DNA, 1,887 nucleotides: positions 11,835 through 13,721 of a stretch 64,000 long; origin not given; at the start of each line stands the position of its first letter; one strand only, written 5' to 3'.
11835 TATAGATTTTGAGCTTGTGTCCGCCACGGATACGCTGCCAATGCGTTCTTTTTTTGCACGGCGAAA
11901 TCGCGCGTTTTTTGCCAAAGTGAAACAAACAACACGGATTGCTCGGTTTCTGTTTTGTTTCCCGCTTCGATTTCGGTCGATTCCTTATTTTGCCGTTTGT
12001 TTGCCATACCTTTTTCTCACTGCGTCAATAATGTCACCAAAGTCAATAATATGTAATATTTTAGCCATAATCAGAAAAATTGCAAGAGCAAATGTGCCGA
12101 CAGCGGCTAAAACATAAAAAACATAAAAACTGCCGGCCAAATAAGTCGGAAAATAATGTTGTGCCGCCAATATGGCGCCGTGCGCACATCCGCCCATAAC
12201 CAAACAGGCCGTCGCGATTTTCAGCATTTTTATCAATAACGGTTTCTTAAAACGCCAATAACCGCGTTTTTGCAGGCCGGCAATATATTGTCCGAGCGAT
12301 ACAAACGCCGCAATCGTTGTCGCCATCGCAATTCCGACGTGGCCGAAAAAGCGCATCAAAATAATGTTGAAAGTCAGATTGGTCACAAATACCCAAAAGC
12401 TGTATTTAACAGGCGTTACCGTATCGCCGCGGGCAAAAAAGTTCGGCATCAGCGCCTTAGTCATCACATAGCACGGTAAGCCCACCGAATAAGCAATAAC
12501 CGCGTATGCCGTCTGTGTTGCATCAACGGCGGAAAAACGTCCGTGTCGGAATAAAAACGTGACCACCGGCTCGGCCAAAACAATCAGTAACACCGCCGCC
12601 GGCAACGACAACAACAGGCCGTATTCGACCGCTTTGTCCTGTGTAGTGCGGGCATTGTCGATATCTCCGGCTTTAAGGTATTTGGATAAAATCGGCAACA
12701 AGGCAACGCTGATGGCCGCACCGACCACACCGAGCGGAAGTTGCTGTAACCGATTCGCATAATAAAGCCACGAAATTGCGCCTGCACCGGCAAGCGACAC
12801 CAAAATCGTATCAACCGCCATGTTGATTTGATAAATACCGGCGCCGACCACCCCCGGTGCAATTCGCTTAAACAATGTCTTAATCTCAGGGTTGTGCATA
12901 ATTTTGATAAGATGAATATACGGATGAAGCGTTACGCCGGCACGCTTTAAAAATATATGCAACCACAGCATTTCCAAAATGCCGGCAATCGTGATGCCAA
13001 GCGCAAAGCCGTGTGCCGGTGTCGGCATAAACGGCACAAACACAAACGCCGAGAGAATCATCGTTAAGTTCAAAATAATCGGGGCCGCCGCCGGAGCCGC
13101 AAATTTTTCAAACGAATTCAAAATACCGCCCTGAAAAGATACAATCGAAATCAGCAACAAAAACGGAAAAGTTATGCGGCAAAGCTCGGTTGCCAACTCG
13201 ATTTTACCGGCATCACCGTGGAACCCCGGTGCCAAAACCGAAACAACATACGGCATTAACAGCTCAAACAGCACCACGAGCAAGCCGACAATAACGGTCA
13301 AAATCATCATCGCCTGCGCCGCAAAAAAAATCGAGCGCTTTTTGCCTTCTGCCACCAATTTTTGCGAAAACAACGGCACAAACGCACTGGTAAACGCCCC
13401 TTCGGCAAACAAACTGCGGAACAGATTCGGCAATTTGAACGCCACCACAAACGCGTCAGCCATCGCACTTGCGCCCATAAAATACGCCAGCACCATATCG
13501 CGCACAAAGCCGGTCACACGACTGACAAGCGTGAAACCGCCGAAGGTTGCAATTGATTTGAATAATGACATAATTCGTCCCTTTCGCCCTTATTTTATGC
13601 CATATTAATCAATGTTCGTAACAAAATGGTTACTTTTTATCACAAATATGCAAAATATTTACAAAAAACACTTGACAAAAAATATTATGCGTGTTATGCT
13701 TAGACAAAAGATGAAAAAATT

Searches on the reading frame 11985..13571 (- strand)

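Call 9: search_protein_families(library=ncbifam, proteins=[window:11985-13571:-], max_evalue=0.00001)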
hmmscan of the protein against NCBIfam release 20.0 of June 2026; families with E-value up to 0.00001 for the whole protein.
window:11985-13571:- (528 aa): 2 families
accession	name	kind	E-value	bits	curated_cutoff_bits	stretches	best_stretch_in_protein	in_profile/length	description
TIGR01695.1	murJ_mviN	equivalog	3.6e-120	402.1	235.55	1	2-505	1-498/506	murein biosynthesis integral membrane protein MurJ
TIGR00797.1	matE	subfamily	1.8e-11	43.6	147.4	1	59-335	47-317/396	MATE family efflux transporter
